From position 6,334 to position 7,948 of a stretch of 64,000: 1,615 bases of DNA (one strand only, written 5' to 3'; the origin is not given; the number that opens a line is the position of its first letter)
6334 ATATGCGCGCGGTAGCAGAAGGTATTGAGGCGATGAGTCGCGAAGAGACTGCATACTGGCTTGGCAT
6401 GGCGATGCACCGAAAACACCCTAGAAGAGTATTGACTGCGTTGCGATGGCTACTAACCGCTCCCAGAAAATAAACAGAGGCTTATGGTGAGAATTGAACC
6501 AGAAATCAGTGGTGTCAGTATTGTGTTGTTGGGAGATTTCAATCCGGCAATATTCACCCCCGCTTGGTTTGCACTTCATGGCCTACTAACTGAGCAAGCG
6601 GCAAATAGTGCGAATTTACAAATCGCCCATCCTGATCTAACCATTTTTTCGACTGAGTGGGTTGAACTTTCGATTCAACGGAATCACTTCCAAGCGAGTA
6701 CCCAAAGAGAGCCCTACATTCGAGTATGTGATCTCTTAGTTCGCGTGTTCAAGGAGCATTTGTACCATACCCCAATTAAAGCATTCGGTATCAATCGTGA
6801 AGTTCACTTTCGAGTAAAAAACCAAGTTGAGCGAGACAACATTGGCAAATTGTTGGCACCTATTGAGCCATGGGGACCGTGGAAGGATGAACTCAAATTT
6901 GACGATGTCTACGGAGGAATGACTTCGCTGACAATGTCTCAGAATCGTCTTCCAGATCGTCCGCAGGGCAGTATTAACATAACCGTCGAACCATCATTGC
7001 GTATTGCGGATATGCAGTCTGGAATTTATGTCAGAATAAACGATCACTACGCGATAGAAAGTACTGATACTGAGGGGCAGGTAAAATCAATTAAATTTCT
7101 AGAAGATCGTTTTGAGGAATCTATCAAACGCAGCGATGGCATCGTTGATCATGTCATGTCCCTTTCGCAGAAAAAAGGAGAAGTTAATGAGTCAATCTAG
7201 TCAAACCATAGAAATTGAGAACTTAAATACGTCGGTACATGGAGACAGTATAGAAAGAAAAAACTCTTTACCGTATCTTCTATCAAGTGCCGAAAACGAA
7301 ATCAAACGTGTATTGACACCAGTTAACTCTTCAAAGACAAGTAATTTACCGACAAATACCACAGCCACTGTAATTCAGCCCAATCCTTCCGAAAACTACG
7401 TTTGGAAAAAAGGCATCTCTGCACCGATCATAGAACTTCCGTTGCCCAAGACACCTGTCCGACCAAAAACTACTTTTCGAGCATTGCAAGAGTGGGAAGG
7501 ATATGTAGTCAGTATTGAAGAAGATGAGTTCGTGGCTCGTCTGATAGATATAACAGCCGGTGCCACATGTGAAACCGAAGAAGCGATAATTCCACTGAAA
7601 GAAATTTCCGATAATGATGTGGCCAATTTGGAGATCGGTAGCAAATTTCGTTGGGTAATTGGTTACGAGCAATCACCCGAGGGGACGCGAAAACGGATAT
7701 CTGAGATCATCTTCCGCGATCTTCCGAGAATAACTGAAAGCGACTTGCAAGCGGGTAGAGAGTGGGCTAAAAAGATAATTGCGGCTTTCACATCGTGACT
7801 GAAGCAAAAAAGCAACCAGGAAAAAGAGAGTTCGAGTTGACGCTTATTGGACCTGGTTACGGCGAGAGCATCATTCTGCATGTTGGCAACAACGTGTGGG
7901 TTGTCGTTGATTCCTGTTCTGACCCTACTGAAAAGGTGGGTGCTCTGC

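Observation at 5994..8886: Four-gene insert (small protein, two orphans, ComEC-type MBL hydrolase) wedged between the ATPase and the methylase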

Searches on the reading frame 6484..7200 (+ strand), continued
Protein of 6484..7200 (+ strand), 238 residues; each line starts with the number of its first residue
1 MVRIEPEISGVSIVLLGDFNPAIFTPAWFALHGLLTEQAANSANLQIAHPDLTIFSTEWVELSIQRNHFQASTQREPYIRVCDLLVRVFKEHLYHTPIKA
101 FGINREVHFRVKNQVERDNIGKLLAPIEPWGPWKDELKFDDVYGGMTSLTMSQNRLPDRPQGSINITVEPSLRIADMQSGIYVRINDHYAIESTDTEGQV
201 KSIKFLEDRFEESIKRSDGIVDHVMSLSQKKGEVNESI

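Call 104: find_encoding_contigs(protein=P0095, flank=10000, max_places=1)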
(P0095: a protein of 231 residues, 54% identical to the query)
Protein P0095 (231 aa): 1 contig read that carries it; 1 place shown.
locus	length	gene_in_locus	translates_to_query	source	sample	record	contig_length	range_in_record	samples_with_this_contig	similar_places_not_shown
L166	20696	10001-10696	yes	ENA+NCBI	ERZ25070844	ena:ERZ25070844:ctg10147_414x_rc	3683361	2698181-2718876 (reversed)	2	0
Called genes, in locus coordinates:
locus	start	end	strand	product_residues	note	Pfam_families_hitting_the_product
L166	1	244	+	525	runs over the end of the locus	PF00496:SBP_bac_5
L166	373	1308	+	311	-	PF19300:BPD_transp_1_N (faint), PF00528:BPD_transp_1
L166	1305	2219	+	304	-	PF12911:OppC_N (weak), PF00528:BPD_transp_1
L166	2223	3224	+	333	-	PF00005:ABC_tran, PF02463:SMC_N (faint), PF13304:AAA_21 (weak), PF08352:oligo_HPY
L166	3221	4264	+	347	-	PF00005:ABC_tran, PF08352:oligo_HPY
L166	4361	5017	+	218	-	PF00881:Nitroreductase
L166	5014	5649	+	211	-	PF02798:GST_N, PF13417:GST_N_3, PF13409:GST_N_2, PF00043:GST_C (weak)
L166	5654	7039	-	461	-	PF13742:tRNA_anti_2, PF01336:tRNA_anti-codon, PF02601:Exonuc_VII_L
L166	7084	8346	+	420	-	PF02844:GARS_N, PF01071:GARS_A, PF02843:GARS_C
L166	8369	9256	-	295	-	PF00561:Abhydrolase_1, PF12146:Hydrolase_4, PF12697:Abhydrolase_6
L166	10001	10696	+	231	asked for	-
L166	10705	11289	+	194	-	-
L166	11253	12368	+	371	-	PF00753:Lactamase_B (weak)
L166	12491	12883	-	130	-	-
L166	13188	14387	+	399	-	PF05368:NmrA (faint), PF01073:3Beta_HSD, PF01370:Epimerase, PF02719:Polysacc_synt_2 (weak), PF13460:NAD_binding_10, PF16363:GDP_Man_Dehyd, PF07993:NAD_binding_4 (weak)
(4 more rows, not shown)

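Call 105: find_encoding_contigs(protein=P0096, flank=10000, max_places=1)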
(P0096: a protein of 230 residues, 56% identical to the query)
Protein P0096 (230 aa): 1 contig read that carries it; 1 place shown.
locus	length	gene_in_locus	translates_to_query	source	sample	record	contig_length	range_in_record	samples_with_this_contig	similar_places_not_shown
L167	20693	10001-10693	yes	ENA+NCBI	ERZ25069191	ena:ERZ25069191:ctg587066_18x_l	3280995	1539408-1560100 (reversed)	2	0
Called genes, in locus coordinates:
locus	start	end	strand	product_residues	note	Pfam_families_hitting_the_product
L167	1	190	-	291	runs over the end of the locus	PF02492:cobW, PF07683:CobW_C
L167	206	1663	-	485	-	PF01139:RtcB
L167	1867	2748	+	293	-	PF03781:FGE-sulfatase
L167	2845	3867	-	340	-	PF00274:Glycolytic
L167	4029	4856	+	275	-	-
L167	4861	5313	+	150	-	-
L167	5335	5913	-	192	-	PF01227:GTP_cyclohydroI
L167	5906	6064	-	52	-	-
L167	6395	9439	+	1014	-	PF04465:DUF499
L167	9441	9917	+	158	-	PF24728:DUF7680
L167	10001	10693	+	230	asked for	-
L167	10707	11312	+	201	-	-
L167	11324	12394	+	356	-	PF00753:Lactamase_B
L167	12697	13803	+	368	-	PF03235:GmrSD_N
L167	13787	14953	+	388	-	PF02463:SMC_N (faint), PF11398:DUF2813 (faint), PF13175:AAA_15, PF13304:AAA_21, PF13175:AAA_15, PF12476:DUF3696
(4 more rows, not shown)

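Call 109: search_solved_structures(query=A1, max_evalue=10)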
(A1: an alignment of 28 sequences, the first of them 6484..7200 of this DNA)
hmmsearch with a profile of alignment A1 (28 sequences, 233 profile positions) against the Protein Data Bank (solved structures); distinct sequences matched with E-value up to 10: 1.
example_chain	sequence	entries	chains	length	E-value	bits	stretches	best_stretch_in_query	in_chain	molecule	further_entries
4v61_BM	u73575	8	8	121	0.41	13.4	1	74-118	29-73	Ribosomal Protein L14 | 50S ribosomal protein L14, chloroplastic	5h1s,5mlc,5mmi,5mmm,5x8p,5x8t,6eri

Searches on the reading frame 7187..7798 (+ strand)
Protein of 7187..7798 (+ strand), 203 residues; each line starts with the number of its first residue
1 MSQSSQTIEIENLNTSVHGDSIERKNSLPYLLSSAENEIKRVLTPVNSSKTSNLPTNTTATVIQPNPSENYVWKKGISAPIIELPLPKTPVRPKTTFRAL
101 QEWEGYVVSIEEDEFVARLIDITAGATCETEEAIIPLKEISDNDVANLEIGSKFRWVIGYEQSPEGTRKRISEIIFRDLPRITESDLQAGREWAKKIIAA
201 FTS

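Call 5: search_protein_families(library=pfam, proteins=[window:7187-7798:+], max_evalue=0.1)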
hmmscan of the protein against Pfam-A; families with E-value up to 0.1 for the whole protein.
window:7187-7798:+ (203 aa): 0 families

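Call 6: search_protein_families(library=padloc, proteins=[window:7187-7798:+], max_evalue=0.1)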
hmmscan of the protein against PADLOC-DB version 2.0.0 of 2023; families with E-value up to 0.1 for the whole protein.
window:7187-7798:+ (203 aa): 0 families

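Call 7: search_protein_families(library=ncbifam, proteins=[window:7187-7798:+], max_evalue=0.1)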
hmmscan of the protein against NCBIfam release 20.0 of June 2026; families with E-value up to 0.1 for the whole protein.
window:7187-7798:+ (203 aa): 0 families

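Call 8: search_protein_families(library=phrogs, proteins=[window:7187-7798:+], max_evalue=0.1)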
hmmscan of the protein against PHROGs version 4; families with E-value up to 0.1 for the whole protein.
window:7187-7798:+ (203 aa): 0 families

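Call 27: find_homologous_proteins(query=window:7187-7798:+, max_evalue=0.001)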
Query window:7187-7798:+ (203 aa): 999 proteins with E <= 0.001 among 1105 candidates; the best 120 are listed.
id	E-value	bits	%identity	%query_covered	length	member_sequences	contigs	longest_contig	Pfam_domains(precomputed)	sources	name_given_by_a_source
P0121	1.3e-126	438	100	100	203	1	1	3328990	-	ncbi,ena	-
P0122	2.3e-60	222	55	100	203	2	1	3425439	-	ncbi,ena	-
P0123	3.3e-59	218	52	99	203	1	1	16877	-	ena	-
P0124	1.7e-57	212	49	99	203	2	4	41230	-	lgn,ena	-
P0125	2.5e-56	208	52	99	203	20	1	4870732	-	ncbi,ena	-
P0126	8.2e-55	203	52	94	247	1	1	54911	-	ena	-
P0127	1.1e-53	200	53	99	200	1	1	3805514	-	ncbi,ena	-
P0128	1.3e-53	199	51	97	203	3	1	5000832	-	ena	-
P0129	7.8e-53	197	51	99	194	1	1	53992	-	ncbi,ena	-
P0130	1.4e-52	196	56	80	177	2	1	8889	-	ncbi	-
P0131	1.3e-51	193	48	99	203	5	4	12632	-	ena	-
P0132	3.1e-51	192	46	99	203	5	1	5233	-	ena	-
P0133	1.1e-50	190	51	97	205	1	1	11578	-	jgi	-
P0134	1.1e-49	187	46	99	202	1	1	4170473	-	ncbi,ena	-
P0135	7.5e-49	184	44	99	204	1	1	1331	-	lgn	-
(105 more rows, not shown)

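Call 35: predict_structure(alignment_id=A2)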
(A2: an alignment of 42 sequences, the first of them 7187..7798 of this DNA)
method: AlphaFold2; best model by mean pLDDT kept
length: 203 residues; sequences in the alignment: 42
mean_pLDDT: 68.1   pTM: 0.45
mean pLDDT of the five models: 68.1, 67.4, 67.4, 66.1, 66.1
residues with pLDDT >= 90: 81; 70-90: 34; 50-70: 10; < 50: 78
segments of 3 or more residues with pLDDT < 50: 1-78
pLDDT, mean of each block of 10 residues (from residue 1): 35 30 37 47 39 32 35 43 71 86 94 96 82 95 92 93 92 85 83 91 77
secondary structure, 60 per line:
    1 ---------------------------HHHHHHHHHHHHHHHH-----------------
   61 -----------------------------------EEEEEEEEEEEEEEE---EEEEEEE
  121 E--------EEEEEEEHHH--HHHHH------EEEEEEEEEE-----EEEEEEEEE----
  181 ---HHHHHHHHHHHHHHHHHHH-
elements in order: H28-43 E96-110 E114-121 E130-136 H142-146 E153-162 E168-176 H184-202

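Call 79: find_encoding_contigs(protein=P0121, flank=10000, max_places=2)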
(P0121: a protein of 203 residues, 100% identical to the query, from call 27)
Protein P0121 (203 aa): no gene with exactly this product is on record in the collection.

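Call 110: search_solved_structures(query=A2, max_evalue=10)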
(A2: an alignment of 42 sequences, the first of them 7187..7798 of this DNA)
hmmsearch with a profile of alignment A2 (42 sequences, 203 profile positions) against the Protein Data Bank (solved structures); distinct sequences matched with E-value up to 10: 1.
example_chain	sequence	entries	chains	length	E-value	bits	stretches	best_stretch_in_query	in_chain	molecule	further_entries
28jw_q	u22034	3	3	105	0.23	14.6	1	78-117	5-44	Small ribosomal subunit protein uS17c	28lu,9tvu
